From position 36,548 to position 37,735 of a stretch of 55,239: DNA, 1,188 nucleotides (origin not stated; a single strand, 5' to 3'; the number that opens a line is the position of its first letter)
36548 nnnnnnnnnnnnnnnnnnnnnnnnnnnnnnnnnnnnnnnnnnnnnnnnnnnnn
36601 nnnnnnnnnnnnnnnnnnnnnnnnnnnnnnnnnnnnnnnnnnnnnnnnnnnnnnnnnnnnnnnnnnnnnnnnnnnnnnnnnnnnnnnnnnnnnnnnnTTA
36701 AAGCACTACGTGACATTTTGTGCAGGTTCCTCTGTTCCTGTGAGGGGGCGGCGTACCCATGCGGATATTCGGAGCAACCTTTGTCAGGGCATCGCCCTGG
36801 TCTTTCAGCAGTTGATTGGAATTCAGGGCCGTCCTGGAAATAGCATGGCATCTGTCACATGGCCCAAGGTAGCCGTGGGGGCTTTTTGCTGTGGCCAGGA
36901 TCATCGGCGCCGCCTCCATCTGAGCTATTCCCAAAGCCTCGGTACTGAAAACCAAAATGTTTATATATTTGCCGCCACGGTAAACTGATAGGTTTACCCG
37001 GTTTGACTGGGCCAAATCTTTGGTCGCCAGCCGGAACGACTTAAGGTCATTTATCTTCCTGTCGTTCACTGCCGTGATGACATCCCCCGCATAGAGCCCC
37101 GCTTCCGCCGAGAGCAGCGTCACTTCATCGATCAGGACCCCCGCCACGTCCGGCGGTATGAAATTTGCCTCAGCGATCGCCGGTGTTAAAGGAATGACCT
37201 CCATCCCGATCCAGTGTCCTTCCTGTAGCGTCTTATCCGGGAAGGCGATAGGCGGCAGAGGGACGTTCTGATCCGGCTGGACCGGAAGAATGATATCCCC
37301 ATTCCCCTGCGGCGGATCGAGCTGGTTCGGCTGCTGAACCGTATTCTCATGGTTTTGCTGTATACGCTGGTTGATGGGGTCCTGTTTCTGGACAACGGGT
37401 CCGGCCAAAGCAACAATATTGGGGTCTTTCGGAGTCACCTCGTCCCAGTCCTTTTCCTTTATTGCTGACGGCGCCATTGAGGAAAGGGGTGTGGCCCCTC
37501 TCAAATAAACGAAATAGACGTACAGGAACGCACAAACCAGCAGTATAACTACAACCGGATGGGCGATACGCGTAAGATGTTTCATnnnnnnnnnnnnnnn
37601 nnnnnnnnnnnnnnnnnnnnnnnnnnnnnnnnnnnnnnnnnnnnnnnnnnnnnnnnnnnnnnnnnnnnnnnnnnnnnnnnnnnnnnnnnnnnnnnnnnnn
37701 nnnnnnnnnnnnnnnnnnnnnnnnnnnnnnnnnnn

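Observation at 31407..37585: Three magnetochrome-type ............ motifs, two in the PDZ protein and one in an apparently active HtrA protease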

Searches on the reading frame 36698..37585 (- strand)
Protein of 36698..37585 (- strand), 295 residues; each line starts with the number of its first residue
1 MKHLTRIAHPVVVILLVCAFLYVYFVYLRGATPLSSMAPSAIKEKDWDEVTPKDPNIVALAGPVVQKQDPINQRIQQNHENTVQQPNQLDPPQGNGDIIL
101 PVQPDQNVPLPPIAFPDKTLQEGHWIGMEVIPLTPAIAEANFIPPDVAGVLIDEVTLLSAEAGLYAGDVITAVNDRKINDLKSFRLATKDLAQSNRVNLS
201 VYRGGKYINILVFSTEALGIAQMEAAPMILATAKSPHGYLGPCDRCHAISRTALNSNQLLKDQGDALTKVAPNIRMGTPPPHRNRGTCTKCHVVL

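Call 3: search_protein_families(library=pfam, proteins=[window:36698-37585:-], max_evalue=0.01)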
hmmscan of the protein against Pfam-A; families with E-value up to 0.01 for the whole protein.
window:36698-37585:- (295 aa): 3 families
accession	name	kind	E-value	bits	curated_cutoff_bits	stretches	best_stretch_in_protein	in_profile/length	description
PF18509.6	MCR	-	1e-13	51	30.4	2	227-249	1-26/30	Magnetochrome domain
PF13180.12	PDZ_2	-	1.3e-09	38.6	27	1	126-209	3-75/80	PDZ domain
PF17820.7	PDZ_6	-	0.00092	19.4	27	1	160-182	12-34/54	PDZ domain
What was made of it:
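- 36941..37228 (-): MamP PDZ domain (about residues 120-215). Pfam PDZ_2 at 1.3e-09 over residues 126-209 (call 3).
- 36836..36907 (-): MamP magnetochrome unit 1 (residues 227-250; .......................). Pfam MCR stretch at 227-249 (call 3).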

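Call 6: search_protein_families(library=ncbifam, proteins=[window:36698-37585:-], max_evalue=0.001)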
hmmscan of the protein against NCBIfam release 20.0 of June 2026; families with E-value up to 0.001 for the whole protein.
window:36698-37585:- (295 aa): 8 families
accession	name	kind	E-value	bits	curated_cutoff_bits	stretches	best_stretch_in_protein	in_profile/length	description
NF040965.1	MamP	equivalog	1.5e-63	215.1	300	1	35-294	38-289/290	magnetosome magnetite formation protein MamP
TIGR02037.1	degP_htrA_DO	subfamily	2.2e-10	40.1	416.2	1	124-213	236-326/434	Do family serine endopeptidase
NF040960.1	MamE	equivalog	1.8e-08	33.4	800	1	124-215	444-536/659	magnetosome formation protease MamE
NF040992.1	MamT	equivalog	2.3e-07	31.4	200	1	223-294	68-145/153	magnetosome protein MamT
NF008189.1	PRK10942.1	equivalog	6.3e-06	24.9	720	1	159-212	326-379/477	serine endoprotease DegP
NF041521.1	HhoA_HhoB_HtrA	equivalog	1.2e-05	24.7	450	1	125-213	233-330/335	HhoA/HhoB/HtrA family serine endopeptidase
NF007526.1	PRK10139.1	equivalog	2.6e-05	23.1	756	1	148-213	291-358/456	serine endoprotease DegQ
NF047968.1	SerProtHtrA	equivalog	0.00076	18.9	470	0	148-211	289-354/357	serine protease HtrA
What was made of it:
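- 36698..37585 (-): mamP: 295-aa membrane-anchored PDZ protein with two magnetochrome units. NCBIfam MamP is the best hit at 215 bits, below the 300-bit equivalog cut-off (call 6).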

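Call 14: search_solved_structures(query=window:36698-37585:-, max_evalue=0.01, show_alignments=1)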
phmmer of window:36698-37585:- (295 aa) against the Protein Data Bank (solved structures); distinct sequences matched with E-value up to 0.01: 28.
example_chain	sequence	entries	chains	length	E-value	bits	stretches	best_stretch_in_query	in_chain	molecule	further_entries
4jj0_A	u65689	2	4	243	2.4e-38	135.4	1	114-294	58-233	MamP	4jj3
3pv3_A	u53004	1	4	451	8.8e-09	38.4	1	125-214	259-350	DegQ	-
3pv2_A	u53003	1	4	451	8.8e-09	38.4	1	125-214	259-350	DegQ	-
3pv5_A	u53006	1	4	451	8.9e-09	38.4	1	125-214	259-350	DegQ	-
6z05_A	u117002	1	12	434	1.7e-07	34.1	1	126-211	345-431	DegQ family serine endoprotease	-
4a8a_A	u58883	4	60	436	6.3e-07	32.3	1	148-221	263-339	PERIPLASMIC PH-DEPENDENT SERINE ENDOPROTEASE DEGQ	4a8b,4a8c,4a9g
8kic_D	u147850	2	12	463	8.3e-07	31.9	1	148-219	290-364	peptidase Do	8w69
4ynn_A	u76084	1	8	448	2e-06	30.7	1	125-212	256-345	Protease DO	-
22kg_A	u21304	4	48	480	2.1e-06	30.6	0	125-209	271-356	Probable periplasmic serine endoprotease DegP-like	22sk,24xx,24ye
3pv4_A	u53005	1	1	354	3.4e-06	29.9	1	125-210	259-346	DegQ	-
3otp_A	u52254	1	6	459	4.6e-05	26.2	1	158-211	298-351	Protease do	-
3mh5_A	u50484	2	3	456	5.6e-05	25.9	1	158-211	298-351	Protease do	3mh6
3mh4_A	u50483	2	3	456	5.6e-05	25.9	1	158-211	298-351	Protease do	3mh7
6jjk_A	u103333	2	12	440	7.2e-05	25.5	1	158-211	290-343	Periplasmic serine endoprotease DegP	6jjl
2zle_A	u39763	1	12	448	7.6e-05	25.5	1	158-211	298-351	Protease do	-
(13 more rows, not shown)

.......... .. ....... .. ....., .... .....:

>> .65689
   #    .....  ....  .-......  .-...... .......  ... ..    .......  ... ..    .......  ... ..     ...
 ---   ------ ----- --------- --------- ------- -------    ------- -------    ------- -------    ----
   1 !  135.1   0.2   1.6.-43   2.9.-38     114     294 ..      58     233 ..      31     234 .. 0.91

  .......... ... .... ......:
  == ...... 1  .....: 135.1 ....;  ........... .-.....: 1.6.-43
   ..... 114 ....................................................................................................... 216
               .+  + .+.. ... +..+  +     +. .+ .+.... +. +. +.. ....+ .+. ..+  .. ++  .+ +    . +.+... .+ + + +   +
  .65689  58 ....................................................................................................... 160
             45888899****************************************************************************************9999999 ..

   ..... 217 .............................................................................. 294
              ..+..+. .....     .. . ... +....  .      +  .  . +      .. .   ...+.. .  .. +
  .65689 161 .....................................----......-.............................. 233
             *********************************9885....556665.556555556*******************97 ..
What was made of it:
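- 36698..37585 (-): PDB 4JJ0 MamP matches at E=2.4e-38 over residues 114-294 (call 14).
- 36836..36907 (-): Aligned to MCR1 of 4JJ0 (call 14).
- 36701..36772 (-): MamP magnetochrome unit 2 (residues 272-295; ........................, at the C-terminus). Aligned to MCR2 of 4JJ0 (call 14).
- Closest known: MamP of the magnetotactic ovoid bacterium MO-1. Same: Identity is about 39%, with E=2.4e-38 (call 14).
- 4JJ0 matches at E=2.4e-38 with both units in register (call 14). There is strong homology to solved MamP (call 14).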

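Call 19: find_homologous_proteins(query=window:36698-37585:-, max_evalue=0.00001)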
Query window:36698-37585:- (295 aa): 210 proteins with E <= 0.00001 among 1818 candidates; the best 120 are listed.
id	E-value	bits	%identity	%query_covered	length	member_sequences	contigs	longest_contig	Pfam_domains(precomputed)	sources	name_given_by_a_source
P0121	3.0e-179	613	93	100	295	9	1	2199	PF18509.7,PF13180.13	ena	-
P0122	1.1e-146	506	89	87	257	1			PF18509.7,PF13180.13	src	-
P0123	1.8e-142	492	75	100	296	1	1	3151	PF18509.7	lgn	-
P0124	8.8e-142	490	76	98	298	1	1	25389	PF18509.7,PF17820.8,PF13180.13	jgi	jgi:hypothetical protein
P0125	1.6e-135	469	73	100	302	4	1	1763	PF18509.7,PF13180.13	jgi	-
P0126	9.6e-133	460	71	100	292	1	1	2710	PF18509.7,PF13180.13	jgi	jgi:hypothetical protein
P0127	2.3e-131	456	68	100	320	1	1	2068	PF18509.7,PF13180.13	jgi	jgi:hypothetical protein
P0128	4.2e-130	451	71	100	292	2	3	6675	PF18509.7,PF13180.13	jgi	jgi:hypothetical protein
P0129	6.9e-130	451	68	100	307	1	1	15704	PF18509.7,PF13180.13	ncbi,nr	ncbi:MAG: hypothetical protein L7F78_00720 [Syntrophales bacterium LBB04]|nr:hypothetical protein [S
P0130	1.6e-124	433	68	100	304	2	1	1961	PF18509.7,PF17820.8,PF13180.13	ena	-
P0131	1.8e-124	433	67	100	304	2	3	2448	PF18509.7,PF17820.8,PF13180.13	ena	-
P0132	7.3e-124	431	65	100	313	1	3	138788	PF18509.7,PF13180.13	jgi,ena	jgi:hypothetical protein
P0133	9.1e-124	431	68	100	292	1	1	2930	PF18509.7,PF17820.8,PF13180.13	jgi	-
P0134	9.8e-124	431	67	100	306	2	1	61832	PF18509.7,PF17820.8,PF13180.13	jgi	jgi:membrane-associated protease RseP (regulator of RpoE activity)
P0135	3.5e-123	429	63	100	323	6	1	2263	PF18509.7,PF17820.8,PF13180.13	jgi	jgi:membrane-associated protease RseP (regulator of RpoE activity)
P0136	6.5e-123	428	63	100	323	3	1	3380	PF18509.7,PF17820.8,PF13180.13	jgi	-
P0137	8.5e-121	421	69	96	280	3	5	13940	PF18509.7,PF17820.8,PF13180.13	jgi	jgi:hypothetical protein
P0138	4.7e-120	418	64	100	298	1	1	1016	PF18509.7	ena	-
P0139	1.0e-119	417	64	100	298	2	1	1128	PF18509.7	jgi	-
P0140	6.1e-119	415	66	100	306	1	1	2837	PF18509.7,PF17820.8,PF13180.13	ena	-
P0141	1.7e-117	410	65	100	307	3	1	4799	PF18509.7,PF17820.8,PF13180.13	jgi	-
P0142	3.3e-117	409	66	100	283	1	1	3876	PF18509.7,PF17820.8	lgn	-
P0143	5.0e-116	405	64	100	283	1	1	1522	PF18509.7,PF13180.13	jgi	jgi:membrane-associated protease RseP (regulator of RpoE activity)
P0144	1.5e-115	404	65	100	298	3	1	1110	PF18509.7,PF17820.8,PF13180.13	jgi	-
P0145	4.0e-115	402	63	100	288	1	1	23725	PF18509.7,PF13180.13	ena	-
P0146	5.9e-115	402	65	100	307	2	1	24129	PF18509.7,PF17820.8,PF13180.13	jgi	-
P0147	5.6e-114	399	62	100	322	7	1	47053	PF18509.7,PF13180.13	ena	-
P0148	8.9e-114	398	63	100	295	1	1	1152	PF18509.7,PF13180.13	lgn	-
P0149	1.7e-113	397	63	100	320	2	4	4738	PF18509.7,PF17820.8,PF13180.13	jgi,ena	jgi:membrane-associated protease RseP (regulator of RpoE activity)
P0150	2.8e-113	396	64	100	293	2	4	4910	PF18509.7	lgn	-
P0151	6.8e-113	395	60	100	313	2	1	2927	PF18509.7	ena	-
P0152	2.2e-112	393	62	100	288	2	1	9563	PF18509.7,PF17820.8,PF13180.13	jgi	jgi:hypothetical protein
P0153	3.2e-112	393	62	100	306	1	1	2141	PF18509.7,PF13180.13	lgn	-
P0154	1.0e-111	391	59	100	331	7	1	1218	PF18509.7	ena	-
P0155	6.0e-111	389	63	100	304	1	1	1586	PF18509.7,PF17820.8,PF13180.13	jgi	-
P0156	1.3e-110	387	63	100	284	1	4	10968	PF18509.7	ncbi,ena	-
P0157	1.7e-110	387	60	100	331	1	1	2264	PF18509.7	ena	-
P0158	1.9e-110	387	59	100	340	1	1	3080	PF18509.7,PF17820.8,PF13180.13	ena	-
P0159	2.2e-110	387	62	100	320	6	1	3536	PF18509.7,PF17820.8,PF13180.13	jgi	-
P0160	4.1e-110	386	61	100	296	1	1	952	PF18509.7,PF13180.13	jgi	jgi:hypothetical protein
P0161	9.4e-110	385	59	100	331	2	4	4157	PF18509.7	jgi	jgi:hypothetical protein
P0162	9.5e-110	385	61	100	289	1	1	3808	PF18509.7,PF13180.13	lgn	-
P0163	1.8e-109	384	62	100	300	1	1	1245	PF18509.7,PF17820.8,PF13180.13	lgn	-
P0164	5.6e-109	382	64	95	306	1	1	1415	PF18509.7,PF17820.8,PF13180.13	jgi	jgi:membrane-associated protease RseP (regulator of RpoE activity)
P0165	1.1e-108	381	60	100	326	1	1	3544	PF18509.7,PF17820.8,PF13180.13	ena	-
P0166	1.6e-108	381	61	100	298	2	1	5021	PF18509.7,PF17820.8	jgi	jgi:hypothetical protein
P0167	3.7e-108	379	60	100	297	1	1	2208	PF18509.7,PF13180.13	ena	-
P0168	5.2e-108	379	58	100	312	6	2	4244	PF18509.7,PF17820.8,PF13180.13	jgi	jgi:membrane-associated protease RseP (regulator of RpoE activity)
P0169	5.7e-108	379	61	100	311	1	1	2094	PF18509.7,PF13180.13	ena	-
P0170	3.5e-107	376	58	100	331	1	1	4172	PF18509.7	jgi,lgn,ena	-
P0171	3.9e-106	373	59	100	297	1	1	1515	PF18509.7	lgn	-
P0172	5.2e-104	366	59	100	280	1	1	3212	PF18509.7,PF17820.8,PF13180.13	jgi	jgi:membrane-associated protease RseP (regulator of RpoE activity)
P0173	6.2e-104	366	58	100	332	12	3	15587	PF18509.7,PF17820.8,PF13180.13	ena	-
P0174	3.5e-103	363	59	98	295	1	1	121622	PF18509.7,PF13180.13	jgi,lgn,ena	-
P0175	3.2e-102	360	60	100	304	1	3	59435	PF18509.7,PF17820.8,PF13180.13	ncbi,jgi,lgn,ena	ncbi:MAG: PDZ domain-containing protein [Syntrophus sp. (in: bacteria)]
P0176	5.0e-101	356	60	100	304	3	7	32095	PF18509.7,PF17820.8,PF13180.13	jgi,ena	-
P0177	1.7e-100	354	58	100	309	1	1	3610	PF18509.7,PF13180.13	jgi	jgi:hypothetical protein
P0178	9.8e-99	348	55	100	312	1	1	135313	PF18509.7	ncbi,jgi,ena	ncbi:MAG: PDZ domain-containing protein [Acidobacteriota bacterium]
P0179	1.1e-97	345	55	100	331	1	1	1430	PF18509.7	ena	-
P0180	1.9e-97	344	55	100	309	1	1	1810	PF18509.7,PF13180.13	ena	-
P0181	3.2e-97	344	56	100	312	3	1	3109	PF18509.7,PF17820.8,PF13180.13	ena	-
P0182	4.2e-95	337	56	100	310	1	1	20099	PF18509.7,PF17820.8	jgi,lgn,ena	-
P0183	3.8e-94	333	57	98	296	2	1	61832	PF18509.7,PF17820.8,PF13180.13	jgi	jgi:hypothetical protein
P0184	2.3e-93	331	58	100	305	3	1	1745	PF18509.7,PF17820.8,PF13180.13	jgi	jgi:membrane-associated protease RseP (regulator of RpoE activity)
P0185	3.6e-92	327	56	100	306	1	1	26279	PF18509.7,PF17820.8,PF13180.13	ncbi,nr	ncbi:MAG: PDZ domain-containing protein [Deltaproteobacteria bacterium]|nr:PDZ domain-containing pro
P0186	8.4e-91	322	51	100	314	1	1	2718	PF18509.7,PF13180.13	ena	-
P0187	1.5e-90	322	67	79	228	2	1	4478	PF18509.7,PF13180.13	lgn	-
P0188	2.7e-90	321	53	96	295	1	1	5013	PF18509.7,PF17820.8,PF13180.13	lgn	-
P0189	2.9e-89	317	70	61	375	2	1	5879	PF18509.7,PF13180.13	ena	-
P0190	2.3e-88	314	73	66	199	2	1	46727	PF18509.7,PF17820.8,PF13180.13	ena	-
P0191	1.8e-86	308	72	62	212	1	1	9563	PF18509.7,PF17820.8,PF13180.13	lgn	-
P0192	8.5e-86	306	53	100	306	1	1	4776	PF18509.7,PF17820.8,PF13180.13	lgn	-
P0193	2.3e-85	305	68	61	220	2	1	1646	PF18509.7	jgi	jgi:ferredoxin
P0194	1.2e-83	299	48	100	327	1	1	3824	PF18509.7,PF13180.13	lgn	-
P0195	5.2e-83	297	83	57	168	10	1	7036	PF18509.7,PF17820.8,PF13180.13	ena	-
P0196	1.1e-82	296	81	57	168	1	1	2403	PF18509.7,PF13180.13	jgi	jgi:hypothetical protein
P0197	2.8e-82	294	73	62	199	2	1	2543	PF18509.7,PF17820.8,PF13180.13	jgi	jgi:membrane-associated protease RseP (regulator of RpoE activity)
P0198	9.3e-82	293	46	100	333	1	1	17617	PF18509.7,PF13180.13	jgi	jgi:hypothetical protein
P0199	2.7e-81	291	65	61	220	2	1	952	PF18509.7,PF13180.13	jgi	jgi:ferredoxin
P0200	2.3e-80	288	94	47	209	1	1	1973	PF18509.7,PF03796.22,PF13180.13,PF13481.13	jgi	-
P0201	9.3e-80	286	49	100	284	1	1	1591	PF18509.7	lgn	-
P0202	8.9e-79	283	56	82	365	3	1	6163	PF18509.7,PF17820.8,PF13180.13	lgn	-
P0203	2.8e-77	278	44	100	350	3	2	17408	PF18509.7,PF13180.13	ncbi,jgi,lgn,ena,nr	ncbi:MAG TPA: PDZ domain-containing protein [Desulfuromonadales bacterium]|nr:PDZ domain-containing 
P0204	7.0e-76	273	45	100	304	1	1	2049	PF18509.7,PF13180.13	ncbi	-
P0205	9.2e-76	273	43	100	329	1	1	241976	PF18509.7,PF17820.8,PF13180.13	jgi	jgi:hypothetical protein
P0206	1.3e-75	273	45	100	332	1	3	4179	PF18509.7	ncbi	-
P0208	3.8e-75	271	44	100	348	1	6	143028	PF18509.7,PF13180.13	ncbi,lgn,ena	-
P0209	5.6e-75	271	42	100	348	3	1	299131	PF18509.7,PF13180.13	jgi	jgi:hypothetical protein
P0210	7.1e-75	270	45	100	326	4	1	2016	PF18509.7,PF17820.8,PF13180.13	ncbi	-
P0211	8.1e-75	270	45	100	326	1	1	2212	PF18509.7,PF17820.8,PF13180.13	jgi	-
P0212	4.3e-74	268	43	100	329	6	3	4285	PF18509.7,PF13180.13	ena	-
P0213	7.0e-74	267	44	100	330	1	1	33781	PF18509.7,PF17820.8,PF13180.13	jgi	jgi:hypothetical protein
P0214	7.0e-74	267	45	100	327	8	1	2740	PF18509.7,PF17820.8,PF13180.13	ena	-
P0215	9.5e-74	266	44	100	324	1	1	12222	PF18509.7,PF13180.13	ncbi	-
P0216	5.2e-73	264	63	61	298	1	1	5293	PF18509.7,PF17820.8,PF13180.13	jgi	jgi:hypothetical protein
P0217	7.4e-73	264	47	99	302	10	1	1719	PF18509.7,PF17820.8,PF13180.13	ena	-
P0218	1.3e-72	263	45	100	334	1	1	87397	PF18509.7,PF17820.8,PF13180.13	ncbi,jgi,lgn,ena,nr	ncbi:MAG: PDZ domain-containing protein [Desulfobulbaceae bacterium]|nr:PDZ domain-containing protei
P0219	2.8e-72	262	44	100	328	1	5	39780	PF18509.7,PF13180.13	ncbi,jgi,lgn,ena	ncbi:MAG: PDZ domain-containing protein [Desulfuromonadales bacterium]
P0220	5.0e-72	261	44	100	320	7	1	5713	PF18509.7,PF13180.13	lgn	-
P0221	6.5e-72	260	44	100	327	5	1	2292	PF18509.7,PF13180.13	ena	-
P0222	2.1e-71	259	44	100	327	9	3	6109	PF18509.7,PF13180.13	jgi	jgi:hypothetical protein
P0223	2.6e-71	258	43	100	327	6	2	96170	PF18509.7,PF17820.8,PF13180.13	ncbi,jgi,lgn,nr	ncbi:MAG TPA: PDZ domain-containing protein [Desulfuromonadales bacterium]|nr:PDZ domain-containing 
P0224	9.2e-71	257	42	100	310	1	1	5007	PF18509.7,PF17820.8,PF13180.13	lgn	-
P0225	1.8e-70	256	41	100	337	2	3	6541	PF18509.7,PF17820.8,PF13180.13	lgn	-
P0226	3.1e-70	255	43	100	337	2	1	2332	PF18509.7,PF13180.13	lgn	-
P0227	1.1e-69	253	47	100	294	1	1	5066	PF18509.7,PF13180.13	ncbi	-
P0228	4.9e-69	251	45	98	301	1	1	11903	PF18509.7,PF13180.13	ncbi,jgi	-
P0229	8.7e-69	250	45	98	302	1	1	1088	PF18509.7,PF13180.13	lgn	-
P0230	8.9e-69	250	42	100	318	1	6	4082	PF18509.7,PF17820.8,PF13180.13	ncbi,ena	-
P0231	1.0e-68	250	59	64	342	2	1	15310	PF18509.7,PF13180.13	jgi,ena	-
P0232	2.0e-68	249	62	60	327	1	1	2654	PF18509.7,PF17820.8,PF13180.13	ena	-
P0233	2.4e-68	249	45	100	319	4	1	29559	PF18509.7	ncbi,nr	ncbi:MAG: hypothetical protein VST72_04060 [Nitrospirota bacterium]|nr:hypothetical protein [Nitrosp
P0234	5.8e-68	247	60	61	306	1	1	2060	PF18509.7,PF13180.13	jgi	jgi:hypothetical protein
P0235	6.5e-68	247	70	54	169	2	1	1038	PF18509.7,PF17820.8,PF13180.13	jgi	jgi:membrane-associated protease RseP (regulator of RpoE activity)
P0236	9.4e-68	247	59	65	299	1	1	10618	PF18509.7,PF17820.8,PF13180.13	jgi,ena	-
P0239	1.8e-66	243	40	100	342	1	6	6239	PF18509.7,PF13180.13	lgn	-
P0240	1.3e-65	240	67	55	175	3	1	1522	PF18509.7,PF17820.8,PF13180.13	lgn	-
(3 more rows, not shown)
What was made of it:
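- Closest known: Magnetosome cluster of Candidatus Belliniella magnetica LBB04. Same: Its MamP (P0129) is 68% identical (call 19).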

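Call 41: predict_structure(alignment_id=A3)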
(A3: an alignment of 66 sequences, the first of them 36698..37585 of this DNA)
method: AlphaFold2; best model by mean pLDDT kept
length: 295 residues; sequences in the alignment: 66
mean_pLDDT: 64.7   pTM: 0.46
mean pLDDT of the five models: 64.7, 60.9, 60.9, 60.7, 60.5
residues with pLDDT >= 90: 99; 70-90: 36; 50-70: 39; < 50: 121
segments of 3 or more residues with pLDDT < 50: 37-100, 227-274, 291-295
pLDDT, mean of each block of 10 residues (from residue 1): 62 91 81 47 36 34 30 36 34 39 60 77 92 92 97 88 94 98 97 97 98 94 63 39 38 38 33 52 52 42
secondary structure, 60 per line:
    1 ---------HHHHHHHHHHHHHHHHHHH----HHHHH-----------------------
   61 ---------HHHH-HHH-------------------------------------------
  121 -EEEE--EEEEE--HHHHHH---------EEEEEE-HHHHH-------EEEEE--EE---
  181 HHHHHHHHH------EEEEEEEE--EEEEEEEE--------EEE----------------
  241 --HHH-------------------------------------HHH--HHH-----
elements in order: H10-28 H33-37 H70-73 E122-125 E128-132 H135-140 E150-155 H157-161 E169-173 H181-189 E196-203 E206-213 E222-224
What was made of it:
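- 37502..37564 (-): MamP N-terminal hydrophobic anchor (about residues 8-28). AF2 predicts a helix at 10-28 with pLDDT 81-91 (call 41).
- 36941..37228 (-): AF2 pLDDT is above 90 (call 41).
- On Magnetochrome (MCR) domain, Pfam PF18509: The MamP MCR region has pLDDT below 50 (call 41).
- Closest known: MamP of the magnetotactic ovoid bacterium MO-1. Different: A long Pro/Gln-rich, low-confidence linker (residues about 37-100) lies between the anchor and the PDZ domain (call 41).
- Tried and rejected: The MamP MCR region is likewise unmodelled (call 41).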

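Call 45: fold_search(model_id=the predicted structure, library=pdb)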
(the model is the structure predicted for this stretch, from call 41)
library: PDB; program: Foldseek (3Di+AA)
matches with E <= 10: 854; with E <= 0.001: 86
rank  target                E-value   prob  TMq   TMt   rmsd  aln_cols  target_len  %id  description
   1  4jj0_B                2.5e-14  1.00  0.39  0.62  11.7       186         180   39  Crystal structure of MamP (released 2013-10-09)
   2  4jj0_A                3.6e-14  1.00  0.39  0.62  10.9       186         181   38  Crystal structure of MamP (released 2013-10-09)
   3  4jj3_B                4.9e-14  1.00  0.39  0.63  11.6       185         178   39  Crystal structure of MamP soaked with iron(II) (released 2013-10-09)
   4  3pv2_D                1.4e-06  1.00  0.29  0.23   5.1       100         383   31  Structure of Legionella fallonii DegQ (wt) (released 2011-06-15)
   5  3pv3_A                1.5e-06  1.00  0.29  0.22   5.3       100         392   31  Structure of Legionella fallonii DegQ (S193A variant) (released 2011-06-15)
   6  3pv2_A                1.6e-06  1.00  0.29  0.22   5.1       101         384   32  Structure of Legionella fallonii DegQ (wt) (released 2011-06-15)
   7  3pv2_B                1.9e-06  1.00  0.29  0.22   5.0       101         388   32  Structure of Legionella fallonii DegQ (wt) (released 2011-06-15)
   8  3pv2_C                2.2e-06  1.00  0.29  0.22   5.2       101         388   32  Structure of Legionella fallonii DegQ (wt) (released 2011-06-15)
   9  4yo1                  2.3e-06  1.00  0.30  0.32   2.4       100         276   27  Structure of Legionella pneumophila DegQ (delta PDZ2 variant) (released 2015-06-24)
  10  3pv5_B                2.6e-06  1.00  0.29  0.23   5.0       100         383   31  Structure of Legionella fallonii DegQ (N189G/P190G variant) (released 2011-06-15)
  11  3pv5_A                3.7e-06  1.00  0.29  0.22   5.0       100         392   31  Structure of Legionella fallonii DegQ (N189G/P190G variant) (released 2011-06-15)
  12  3pv5_C                6.0e-06  1.00  0.29  0.22   5.2       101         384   32  Structure of Legionella fallonii DegQ (N189G/P190G variant) (released 2011-06-15)
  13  3pv4                  8.5e-06  1.00  0.29  0.31   1.8        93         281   32  Structure of Legionella fallonii DegQ (Delta-PDZ2 variant) (released 2011-06-15)
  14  3pv5_D                9.6e-06  1.00  0.29  0.23   5.0       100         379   31  Structure of Legionella fallonii DegQ (N189G/P190G variant) (released 2011-06-15)
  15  5wyn                  1.1e-05  1.00  0.27  0.27   4.0       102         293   25  HtrA2 Pathogenic Mutant (released 2018-08-08)
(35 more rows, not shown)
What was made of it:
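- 36698..37585 (-): 4JJ0 is the top Foldseek hit at E=2.5e-14 (call 45).
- Closest known: MamP of the magnetotactic ovoid bacterium MO-1. Same: It is the top structural neighbour (call 45).
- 4JJ0 is the top Foldseek hit for the AF2 model (call 45).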

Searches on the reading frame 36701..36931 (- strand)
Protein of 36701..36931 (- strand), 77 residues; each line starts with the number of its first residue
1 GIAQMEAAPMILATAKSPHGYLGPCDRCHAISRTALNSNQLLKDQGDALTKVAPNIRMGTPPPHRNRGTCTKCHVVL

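Call 5: search_protein_families(library=pfam, proteins=[window:36701-36931:-], max_evalue=10)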
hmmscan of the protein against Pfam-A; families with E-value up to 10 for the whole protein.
seq(77 aa): 5 families
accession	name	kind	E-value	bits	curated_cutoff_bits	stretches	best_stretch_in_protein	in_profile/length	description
PF18509.6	MCR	-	2.6e-15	56.1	30.4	2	9-31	1-26/30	Magnetochrome domain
PF14522.11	Cytochrome_C7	-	0.014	15.7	24.8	1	17-74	43-66/67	Cytochrome c7 and related cytochrome c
PF22113.1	Mtrc-MtrF_II-IV_dom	-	0.017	15.1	30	1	21-75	80-128/176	Outer membrane cytochrome MtrC/MtrF-like, domains II/IV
PF09699.15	Paired_CXXCH_1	-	0.032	14.4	20.6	2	24-49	8-31/41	Doubled CXXCH motif (Paired_CXXCH_1)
PF23392.1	DUF7101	-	0.12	12.8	27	1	9-47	20-58/96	Domain of unknown function (DUF7101)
